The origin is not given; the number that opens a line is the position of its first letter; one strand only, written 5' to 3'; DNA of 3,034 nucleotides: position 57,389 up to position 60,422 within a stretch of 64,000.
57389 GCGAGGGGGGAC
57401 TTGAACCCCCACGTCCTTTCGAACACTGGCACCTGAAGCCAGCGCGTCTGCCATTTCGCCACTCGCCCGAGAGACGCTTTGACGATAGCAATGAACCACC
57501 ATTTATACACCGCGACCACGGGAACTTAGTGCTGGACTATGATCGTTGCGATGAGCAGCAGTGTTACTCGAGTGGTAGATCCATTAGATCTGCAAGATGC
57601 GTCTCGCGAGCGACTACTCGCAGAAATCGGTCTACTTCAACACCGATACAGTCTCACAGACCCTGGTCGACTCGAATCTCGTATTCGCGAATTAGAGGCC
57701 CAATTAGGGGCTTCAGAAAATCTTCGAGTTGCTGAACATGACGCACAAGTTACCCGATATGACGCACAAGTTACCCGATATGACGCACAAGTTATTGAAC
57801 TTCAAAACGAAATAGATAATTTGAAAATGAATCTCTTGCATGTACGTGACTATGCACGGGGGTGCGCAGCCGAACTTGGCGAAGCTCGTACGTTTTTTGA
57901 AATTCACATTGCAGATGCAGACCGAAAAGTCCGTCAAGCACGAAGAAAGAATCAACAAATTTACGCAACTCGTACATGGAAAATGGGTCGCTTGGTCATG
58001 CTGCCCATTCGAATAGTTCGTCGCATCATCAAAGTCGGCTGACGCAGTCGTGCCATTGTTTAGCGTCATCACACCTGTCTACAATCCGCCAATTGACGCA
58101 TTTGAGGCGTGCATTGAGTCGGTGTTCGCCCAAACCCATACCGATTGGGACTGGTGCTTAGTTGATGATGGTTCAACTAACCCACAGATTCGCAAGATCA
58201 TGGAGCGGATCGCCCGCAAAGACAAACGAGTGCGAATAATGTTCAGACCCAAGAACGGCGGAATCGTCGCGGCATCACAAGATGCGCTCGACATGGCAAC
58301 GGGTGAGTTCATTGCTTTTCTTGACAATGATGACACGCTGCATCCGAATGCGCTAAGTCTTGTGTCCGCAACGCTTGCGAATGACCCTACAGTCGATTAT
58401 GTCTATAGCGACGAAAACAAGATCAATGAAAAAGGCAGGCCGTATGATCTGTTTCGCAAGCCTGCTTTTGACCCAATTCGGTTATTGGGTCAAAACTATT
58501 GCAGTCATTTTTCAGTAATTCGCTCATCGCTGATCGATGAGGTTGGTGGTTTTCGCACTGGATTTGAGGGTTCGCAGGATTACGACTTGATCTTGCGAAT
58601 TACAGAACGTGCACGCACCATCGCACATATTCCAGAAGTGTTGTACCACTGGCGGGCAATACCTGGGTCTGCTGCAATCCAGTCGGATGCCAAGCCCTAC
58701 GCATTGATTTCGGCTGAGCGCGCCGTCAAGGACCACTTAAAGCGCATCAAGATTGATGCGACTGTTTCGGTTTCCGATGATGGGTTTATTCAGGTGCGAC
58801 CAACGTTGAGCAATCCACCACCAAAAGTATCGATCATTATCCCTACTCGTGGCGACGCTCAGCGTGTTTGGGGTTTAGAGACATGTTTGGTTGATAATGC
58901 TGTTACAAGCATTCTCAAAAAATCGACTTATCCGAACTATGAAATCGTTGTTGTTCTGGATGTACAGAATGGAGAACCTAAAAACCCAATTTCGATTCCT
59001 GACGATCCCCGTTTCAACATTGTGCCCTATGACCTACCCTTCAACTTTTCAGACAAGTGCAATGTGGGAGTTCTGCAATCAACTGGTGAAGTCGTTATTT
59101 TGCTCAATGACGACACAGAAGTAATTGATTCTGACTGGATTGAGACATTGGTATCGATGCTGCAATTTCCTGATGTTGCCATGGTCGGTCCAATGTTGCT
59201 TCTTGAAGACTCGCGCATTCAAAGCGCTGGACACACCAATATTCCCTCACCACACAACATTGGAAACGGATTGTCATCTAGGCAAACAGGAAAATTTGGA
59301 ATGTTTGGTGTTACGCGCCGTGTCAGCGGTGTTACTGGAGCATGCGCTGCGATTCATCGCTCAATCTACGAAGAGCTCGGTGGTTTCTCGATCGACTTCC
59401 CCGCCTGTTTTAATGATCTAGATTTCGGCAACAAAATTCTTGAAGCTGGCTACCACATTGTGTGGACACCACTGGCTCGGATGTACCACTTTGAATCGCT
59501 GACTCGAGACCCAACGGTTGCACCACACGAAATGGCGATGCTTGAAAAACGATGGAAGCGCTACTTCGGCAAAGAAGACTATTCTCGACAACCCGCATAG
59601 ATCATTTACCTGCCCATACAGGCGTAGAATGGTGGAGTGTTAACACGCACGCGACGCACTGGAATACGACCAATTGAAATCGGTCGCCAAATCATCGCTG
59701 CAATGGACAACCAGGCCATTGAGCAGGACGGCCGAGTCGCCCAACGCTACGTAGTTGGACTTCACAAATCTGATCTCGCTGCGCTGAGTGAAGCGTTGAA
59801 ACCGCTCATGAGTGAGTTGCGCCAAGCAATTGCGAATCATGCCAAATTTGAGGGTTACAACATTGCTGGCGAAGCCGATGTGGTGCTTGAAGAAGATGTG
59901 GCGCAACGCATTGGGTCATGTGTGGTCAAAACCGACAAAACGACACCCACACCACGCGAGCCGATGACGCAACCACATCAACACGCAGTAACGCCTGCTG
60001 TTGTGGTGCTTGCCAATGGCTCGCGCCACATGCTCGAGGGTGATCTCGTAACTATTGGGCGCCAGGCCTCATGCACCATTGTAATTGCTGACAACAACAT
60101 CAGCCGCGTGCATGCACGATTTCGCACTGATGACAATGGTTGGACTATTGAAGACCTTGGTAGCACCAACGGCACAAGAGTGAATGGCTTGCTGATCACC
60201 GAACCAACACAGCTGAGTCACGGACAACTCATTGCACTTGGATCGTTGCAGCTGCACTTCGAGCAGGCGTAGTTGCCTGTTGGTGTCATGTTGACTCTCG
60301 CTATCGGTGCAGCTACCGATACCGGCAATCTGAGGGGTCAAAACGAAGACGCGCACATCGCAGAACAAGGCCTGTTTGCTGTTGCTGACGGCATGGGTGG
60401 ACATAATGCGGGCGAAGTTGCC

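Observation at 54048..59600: Two split 'coiled-coil + glycosyltransferase' pairs flanking a Wzt(C-terminal domain)/Wzm exporter: candidate repeat-tunable glycan chain-length ruler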

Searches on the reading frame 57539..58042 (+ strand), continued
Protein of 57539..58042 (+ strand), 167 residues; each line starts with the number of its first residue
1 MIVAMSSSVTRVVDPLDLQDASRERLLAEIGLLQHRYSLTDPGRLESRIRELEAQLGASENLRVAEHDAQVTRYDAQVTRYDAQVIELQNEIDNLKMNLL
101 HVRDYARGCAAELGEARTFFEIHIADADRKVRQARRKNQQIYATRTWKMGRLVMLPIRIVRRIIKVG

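Call 83: search_solved_structures(query=A2, max_evalue=1)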
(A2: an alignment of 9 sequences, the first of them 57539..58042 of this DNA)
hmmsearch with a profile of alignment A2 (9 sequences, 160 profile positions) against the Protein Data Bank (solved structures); distinct sequences matched with E-value up to 1: 6.
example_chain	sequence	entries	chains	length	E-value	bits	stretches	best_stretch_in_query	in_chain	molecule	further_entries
5dm6_V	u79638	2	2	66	0.11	15.7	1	87-137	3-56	50S ribosomal protein L29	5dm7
1nkw_W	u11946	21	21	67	0.11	15.7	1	87-137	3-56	50S ribosomal protein L29 | ribosomal protein L29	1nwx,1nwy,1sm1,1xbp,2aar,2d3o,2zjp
4v49_BW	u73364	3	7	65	0.14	15.3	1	88-137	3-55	50S ribosomal protein L29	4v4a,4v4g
6uui_X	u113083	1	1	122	0.16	15.1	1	67-137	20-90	Keratin, type I cytoskeletal 10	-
7aw7_D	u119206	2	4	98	0.41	13.8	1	45-97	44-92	BZIP domain-containing protein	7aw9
4zry_A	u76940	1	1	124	0.53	13.4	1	66-137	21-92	Keratin, type I cytoskeletal 10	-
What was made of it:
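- On WbdD family (sequence family): The B profile against PDB gives only chance coiled-coil hits (call 83).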

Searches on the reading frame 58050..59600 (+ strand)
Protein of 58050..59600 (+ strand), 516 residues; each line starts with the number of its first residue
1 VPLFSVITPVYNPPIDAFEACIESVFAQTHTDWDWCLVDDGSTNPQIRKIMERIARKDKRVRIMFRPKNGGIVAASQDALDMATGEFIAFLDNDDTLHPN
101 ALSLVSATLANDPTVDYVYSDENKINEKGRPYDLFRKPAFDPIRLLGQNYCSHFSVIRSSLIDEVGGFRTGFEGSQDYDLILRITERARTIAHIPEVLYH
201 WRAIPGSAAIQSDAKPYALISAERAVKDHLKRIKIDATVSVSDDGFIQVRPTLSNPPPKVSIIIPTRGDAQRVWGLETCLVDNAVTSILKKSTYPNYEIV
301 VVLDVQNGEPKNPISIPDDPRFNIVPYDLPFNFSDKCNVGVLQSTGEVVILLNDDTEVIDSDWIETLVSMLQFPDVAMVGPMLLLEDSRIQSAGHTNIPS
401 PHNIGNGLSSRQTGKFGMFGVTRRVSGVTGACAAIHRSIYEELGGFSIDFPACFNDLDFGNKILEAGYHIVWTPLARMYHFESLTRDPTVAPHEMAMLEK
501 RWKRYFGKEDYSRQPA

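Call 3: search_protein_families(library=pfam, proteins=[window:58050-59600:+], max_evalue=0.01)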
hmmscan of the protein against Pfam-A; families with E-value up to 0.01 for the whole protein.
window:58050-59600:+ (516 aa): 6 families
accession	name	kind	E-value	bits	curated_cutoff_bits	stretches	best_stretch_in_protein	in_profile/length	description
PF00535.33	Glycos_transf_2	-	4e-40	137.9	23.3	2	5-165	1-167/168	Glycosyl transferase family 2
PF13641.12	Glyco_tranf_2_3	-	1.3e-19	71.6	27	2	258-485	2-213/230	Glycosyltransferase like family 2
PF13632.12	Glyco_trans_2_3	-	1.2e-14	55.1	27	2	349-506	2-140/198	Glycosyl transferase family group 2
PF10111.15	Glyco_tranf_2_2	-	5e-07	29.9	27.3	1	154-202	167-218/276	Glycosyltransferase like family 2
PF11316.14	Rhamno_transf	-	0.0016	18.4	23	1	19-97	44-127/235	Putative rhamnosyl transferase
PF13506.12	Glyco_transf_21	-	0.0052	16.7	21.7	0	347-469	31-143/174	Glycosyl transferase family 21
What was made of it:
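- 58050..59600 (+): Dual-GT2 glycosyltransferase (GT2x2), the probable polymerase for a two-linkage repeat unit. It starts 7 nt after B. Two Glycos_transf_2 stretches, E 4e-40 (call 3).
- On GT2 (for 58050-59600): Two stretches, E 4e-40 (call 3).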

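Call 7: search_protein_families(library=ncbifam, proteins=[window:58050-59600:+], max_evalue=0.01)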
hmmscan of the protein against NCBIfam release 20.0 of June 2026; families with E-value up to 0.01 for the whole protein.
window:58050-59600:+ (516 aa): 19 families
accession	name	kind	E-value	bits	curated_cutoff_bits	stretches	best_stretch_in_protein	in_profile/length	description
TIGR03965.1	mycofact_glyco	equivalog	2.2e-26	92.7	280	2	242-480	58-280/467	mycofactocin biosynthesis glycosyltransferase MftF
NF047683.1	TeichurnBiosyTuaG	equivalog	8.4e-26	91.1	400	1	2-104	6-106/252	teichuronic acid biosynthesis protein TuaG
NF041875.1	EPS_EpsD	equivalog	2.9e-20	72.9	370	2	5-103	2-98/325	exopolysaccharide biosynthesis glycosyltransferase EpsD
NF007482.0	PRK10073.1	equivalog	1.9e-17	63.3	423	1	2-116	6-116/334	glycosyltransferase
TIGR03937.1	PgaC_IcaA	equivalog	3.1e-17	62.7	422.3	2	2-118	45-159/407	poly-beta-1,6-N-acetyl-D-glucosamine synthase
NF041394.1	GtaseAglG_Halo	equivalog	1.3e-16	60.8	440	2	6-100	5-98/304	glucosyl-dolichyl phosphate glucuronosyltransferase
NF050050.1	ProtGlycPglI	equivalog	1.7e-16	60.4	500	1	1-105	1-104/306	GalNAc(5)-diNAcBac-PP-undecaprenol beta-1,3-glucosyltransferase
NF053739.1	GlytfEpsEBac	equivalog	4e-16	58.8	450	1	3-202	2-203/265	glycosyltransferase EpsE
TIGR04017.1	WcaA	equivalog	9.1e-16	58.3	495.75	1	2-185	5-189/279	colanic acid biosynthesis glycosyltransferase WcaA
NF007453.0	PRK10018.1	equivalog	2e-15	57.2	382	1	2-185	6-190/280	colanic acid biosynthesis glycosyltransferase WcaA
TIGR04242.1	nodulat_NodC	equivalog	3e-14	52.8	550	1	2-114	48-160/395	chitooligosaccharide synthase NodC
NF038299.1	EPS_HpsN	equivalog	4.5e-13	48.8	425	2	3-118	2-115/317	hormogonium polysaccharide biosynthesis glycosyltransferase HpsN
TIGR03111.1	glyc2_xrt_Gpos1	hypoth_equivalog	6e-08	31.9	363.95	1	2-117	49-164/439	TIGR03111 family XrtG-associated glycosyltransferase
TIGR04283.1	glyco_like_mftF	equivalog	3e-07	30.3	182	1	5-194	2-178/221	TIGR04283 family arsenosugar biosynthesis glycosyltransferase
NF047588.1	GlcsyltransPgfSStrep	equivalog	8.4e-07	28.5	500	1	19-101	21-101/308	glycosyltransferase PgfS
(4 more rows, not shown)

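Call 74: search_solved_structures(query=window:58050-59600:+, max_evalue=0.001)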
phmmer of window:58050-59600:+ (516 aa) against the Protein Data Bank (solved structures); distinct sequences matched with E-value up to 0.001: 17.
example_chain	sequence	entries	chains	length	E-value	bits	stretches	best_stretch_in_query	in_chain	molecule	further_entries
2z87_A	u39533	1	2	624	9.2e-23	83.8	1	1-202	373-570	Chondroitin synthase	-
2z86_A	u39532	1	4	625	9.2e-23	83.8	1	1-202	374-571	Chondroitin synthase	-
3bcv_A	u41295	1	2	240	7.6e-13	51.1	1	2-131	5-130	Putative glycosyltransferase protein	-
5hea_A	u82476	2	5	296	7.7e-11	44.4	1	3-110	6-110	Putative glycosyltransferase (GalT1)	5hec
9jma_A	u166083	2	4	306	4e-09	38.8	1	3-212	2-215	GalNAc(5)-diNAcBac-PP-undecaprenol beta-1,3-glucosyltransferase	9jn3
6p61_A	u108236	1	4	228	2.2e-07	33.1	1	2-206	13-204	Glycosyltransferase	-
5tze_C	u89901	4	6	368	2.9e-07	32.7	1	4-150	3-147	Glycosyl transferase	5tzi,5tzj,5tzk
8vh7_A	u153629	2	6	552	3.8e-07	32.2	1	2-115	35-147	Heparosan synthase B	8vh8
8viw_A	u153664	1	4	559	3.9e-07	32.2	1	2-115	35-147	Heparosan synthase B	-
5tz8_A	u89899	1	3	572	6.6e-07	31.5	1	4-149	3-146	Glycosyl transferase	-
3l7m_A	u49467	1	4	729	1.4e-06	30.4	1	5-104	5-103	Teichoic acid biosynthesis protein F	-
3l7j_A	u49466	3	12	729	1.4e-06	30.4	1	5-104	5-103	Teichoic acid biosynthesis protein F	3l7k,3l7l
3l7i_A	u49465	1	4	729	1.4e-06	30.4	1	5-104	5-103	Teichoic acid biosynthesis protein F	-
8bz8_A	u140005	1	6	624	1.4e-06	30.3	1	4-106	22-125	Glycosyltransferase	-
8bz4_A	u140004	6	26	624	1.4e-06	30.3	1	4-106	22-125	Glycosyltransferase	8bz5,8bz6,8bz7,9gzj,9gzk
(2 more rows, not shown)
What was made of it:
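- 58050..59600 (+): Best PDB hit is K4 chondroitin polymerase, E 9e-23 (call 74).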

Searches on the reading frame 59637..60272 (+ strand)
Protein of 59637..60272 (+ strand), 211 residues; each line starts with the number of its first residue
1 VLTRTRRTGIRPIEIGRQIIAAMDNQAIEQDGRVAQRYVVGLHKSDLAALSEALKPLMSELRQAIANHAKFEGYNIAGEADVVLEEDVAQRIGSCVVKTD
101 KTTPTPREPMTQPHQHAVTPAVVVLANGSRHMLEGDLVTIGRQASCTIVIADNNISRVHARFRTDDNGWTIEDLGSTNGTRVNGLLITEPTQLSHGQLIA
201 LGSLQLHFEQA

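Call 3: search_protein_families(library=pfam, proteins=[window:59637-60272:+], max_evalue=0.01)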
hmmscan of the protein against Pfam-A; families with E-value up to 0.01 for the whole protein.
window:59637-60272:+ (211 aa): 3 families
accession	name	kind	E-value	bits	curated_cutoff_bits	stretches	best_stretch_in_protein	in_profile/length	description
PF00498.31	FHA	-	1.9e-21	76.7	20.7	1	138-202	1-67/67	FHA domain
PF16697.10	Yop-YscD_cpl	-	1.4e-18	67.3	33.2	1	127-210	8-92/94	Inner membrane component of T3SS, cytoplasmic domain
PF12401.13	FhaA_N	-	5.8e-11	43.3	25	1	2-97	16-114/115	FhaA, N-terminal domain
